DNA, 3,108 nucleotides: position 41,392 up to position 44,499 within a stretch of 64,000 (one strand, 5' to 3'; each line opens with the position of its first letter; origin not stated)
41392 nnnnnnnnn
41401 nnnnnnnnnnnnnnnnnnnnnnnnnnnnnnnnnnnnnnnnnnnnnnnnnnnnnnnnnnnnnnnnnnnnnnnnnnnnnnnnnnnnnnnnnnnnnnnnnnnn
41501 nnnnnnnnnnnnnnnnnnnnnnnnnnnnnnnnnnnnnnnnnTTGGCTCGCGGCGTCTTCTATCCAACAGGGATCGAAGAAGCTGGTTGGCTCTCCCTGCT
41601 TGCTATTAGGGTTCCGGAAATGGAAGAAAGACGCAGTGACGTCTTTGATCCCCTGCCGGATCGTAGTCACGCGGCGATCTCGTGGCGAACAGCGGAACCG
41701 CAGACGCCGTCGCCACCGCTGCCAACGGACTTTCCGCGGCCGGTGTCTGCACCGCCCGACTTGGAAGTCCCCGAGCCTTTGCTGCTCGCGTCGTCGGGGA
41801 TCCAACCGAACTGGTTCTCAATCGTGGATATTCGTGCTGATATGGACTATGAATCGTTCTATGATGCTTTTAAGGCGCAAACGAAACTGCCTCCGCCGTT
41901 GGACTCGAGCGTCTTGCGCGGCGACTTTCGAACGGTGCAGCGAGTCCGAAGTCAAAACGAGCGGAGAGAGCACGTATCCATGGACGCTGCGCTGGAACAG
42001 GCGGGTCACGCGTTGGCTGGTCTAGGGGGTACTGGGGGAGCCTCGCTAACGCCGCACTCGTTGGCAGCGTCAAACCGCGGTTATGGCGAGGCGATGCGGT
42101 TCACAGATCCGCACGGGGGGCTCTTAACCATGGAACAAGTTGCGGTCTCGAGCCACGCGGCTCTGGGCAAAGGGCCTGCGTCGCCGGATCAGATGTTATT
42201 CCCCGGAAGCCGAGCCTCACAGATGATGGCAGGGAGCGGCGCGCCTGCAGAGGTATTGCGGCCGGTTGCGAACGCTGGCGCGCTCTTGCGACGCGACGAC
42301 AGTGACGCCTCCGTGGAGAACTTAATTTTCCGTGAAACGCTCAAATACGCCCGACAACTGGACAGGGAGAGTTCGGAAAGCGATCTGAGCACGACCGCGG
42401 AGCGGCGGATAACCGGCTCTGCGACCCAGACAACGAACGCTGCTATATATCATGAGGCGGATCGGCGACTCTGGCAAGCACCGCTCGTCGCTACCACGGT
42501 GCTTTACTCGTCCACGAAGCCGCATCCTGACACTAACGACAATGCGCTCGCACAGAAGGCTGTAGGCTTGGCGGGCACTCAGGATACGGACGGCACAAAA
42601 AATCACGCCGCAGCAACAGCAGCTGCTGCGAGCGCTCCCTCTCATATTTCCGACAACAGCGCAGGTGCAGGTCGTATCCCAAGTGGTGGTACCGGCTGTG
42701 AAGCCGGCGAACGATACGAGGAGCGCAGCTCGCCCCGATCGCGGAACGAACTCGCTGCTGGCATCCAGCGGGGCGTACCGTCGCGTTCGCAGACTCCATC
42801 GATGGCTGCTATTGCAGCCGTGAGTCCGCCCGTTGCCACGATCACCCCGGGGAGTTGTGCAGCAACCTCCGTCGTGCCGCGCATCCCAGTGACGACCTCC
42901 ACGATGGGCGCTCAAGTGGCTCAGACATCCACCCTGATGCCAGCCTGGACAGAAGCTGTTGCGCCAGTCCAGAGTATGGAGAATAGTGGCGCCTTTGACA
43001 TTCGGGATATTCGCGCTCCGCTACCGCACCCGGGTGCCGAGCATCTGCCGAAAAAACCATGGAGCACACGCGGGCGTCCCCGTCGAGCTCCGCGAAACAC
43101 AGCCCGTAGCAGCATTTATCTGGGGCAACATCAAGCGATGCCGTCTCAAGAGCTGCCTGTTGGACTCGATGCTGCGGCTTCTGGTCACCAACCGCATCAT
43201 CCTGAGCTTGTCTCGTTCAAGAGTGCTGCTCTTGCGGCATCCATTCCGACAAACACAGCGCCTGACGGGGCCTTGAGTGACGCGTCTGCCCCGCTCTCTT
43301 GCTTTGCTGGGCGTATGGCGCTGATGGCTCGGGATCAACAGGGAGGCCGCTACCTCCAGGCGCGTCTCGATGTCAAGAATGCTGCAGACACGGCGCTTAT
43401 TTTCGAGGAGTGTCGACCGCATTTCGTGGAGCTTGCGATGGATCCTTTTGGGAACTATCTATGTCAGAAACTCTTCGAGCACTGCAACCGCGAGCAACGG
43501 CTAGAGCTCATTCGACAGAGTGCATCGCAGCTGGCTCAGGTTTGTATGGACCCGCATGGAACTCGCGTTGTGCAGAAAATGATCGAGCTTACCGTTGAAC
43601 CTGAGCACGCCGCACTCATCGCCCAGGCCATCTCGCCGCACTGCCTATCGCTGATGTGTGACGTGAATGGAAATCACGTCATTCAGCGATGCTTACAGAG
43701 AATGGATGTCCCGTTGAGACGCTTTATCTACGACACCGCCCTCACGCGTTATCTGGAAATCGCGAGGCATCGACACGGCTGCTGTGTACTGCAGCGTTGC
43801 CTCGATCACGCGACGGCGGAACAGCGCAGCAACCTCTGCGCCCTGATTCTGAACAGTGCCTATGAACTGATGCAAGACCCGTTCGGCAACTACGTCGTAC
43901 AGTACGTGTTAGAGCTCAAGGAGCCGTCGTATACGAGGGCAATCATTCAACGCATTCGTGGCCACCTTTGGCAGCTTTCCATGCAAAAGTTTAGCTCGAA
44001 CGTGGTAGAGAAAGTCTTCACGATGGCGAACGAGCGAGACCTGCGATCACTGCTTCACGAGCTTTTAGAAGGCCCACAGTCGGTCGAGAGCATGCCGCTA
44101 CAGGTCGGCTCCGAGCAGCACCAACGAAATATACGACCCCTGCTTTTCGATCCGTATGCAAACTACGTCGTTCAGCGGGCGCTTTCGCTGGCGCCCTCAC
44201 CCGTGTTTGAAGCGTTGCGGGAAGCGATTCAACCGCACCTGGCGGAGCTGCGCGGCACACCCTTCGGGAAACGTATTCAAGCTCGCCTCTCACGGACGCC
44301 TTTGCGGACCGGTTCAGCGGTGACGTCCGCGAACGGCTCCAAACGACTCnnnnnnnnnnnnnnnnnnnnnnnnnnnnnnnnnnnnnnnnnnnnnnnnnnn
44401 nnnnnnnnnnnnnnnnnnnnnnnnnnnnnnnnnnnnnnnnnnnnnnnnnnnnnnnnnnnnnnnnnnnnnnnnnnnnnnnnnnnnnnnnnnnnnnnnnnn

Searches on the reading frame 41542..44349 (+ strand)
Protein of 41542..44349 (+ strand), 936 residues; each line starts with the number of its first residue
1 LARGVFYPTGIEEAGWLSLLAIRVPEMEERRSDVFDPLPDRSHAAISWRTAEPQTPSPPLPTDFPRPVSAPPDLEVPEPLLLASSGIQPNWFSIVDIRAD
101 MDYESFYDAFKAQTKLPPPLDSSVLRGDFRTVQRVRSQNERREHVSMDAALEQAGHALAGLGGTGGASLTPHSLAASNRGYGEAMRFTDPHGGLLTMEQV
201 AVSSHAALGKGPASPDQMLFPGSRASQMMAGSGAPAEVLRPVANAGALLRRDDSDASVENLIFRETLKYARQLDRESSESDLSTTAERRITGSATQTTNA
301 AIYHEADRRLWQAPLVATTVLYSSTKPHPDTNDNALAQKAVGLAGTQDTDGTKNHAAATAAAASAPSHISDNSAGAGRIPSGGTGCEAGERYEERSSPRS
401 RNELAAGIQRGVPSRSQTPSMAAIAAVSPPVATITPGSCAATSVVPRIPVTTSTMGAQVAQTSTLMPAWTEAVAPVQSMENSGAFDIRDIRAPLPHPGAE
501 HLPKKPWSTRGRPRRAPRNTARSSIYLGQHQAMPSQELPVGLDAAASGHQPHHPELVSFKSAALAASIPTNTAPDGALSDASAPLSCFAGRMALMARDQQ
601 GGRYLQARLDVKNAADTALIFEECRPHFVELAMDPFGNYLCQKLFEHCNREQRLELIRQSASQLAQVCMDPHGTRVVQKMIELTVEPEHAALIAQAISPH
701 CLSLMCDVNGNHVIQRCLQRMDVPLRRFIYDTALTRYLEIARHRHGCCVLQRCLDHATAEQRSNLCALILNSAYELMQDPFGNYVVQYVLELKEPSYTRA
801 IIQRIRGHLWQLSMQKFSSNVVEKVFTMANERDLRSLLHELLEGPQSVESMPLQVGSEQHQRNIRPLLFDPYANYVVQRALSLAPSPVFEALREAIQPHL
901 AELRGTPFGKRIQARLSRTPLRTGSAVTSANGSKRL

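Call 11: search_protein_families(library=pfam, proteins=[window:41542-44349:+], max_evalue=0.001)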
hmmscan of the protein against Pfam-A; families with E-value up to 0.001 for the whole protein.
window:41542-44349:+ (936 aa): 2 families
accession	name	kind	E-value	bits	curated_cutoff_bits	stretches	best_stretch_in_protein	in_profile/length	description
PF00806.25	PUF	-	1.1e-58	194.6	26.3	6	737-769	2-34/35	Pumilio-family RNA binding repeat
PF22493.2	PUF_NOP9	-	5.6e-18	65.6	27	1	656-729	421-495/514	NOP9-like PUF repeat domain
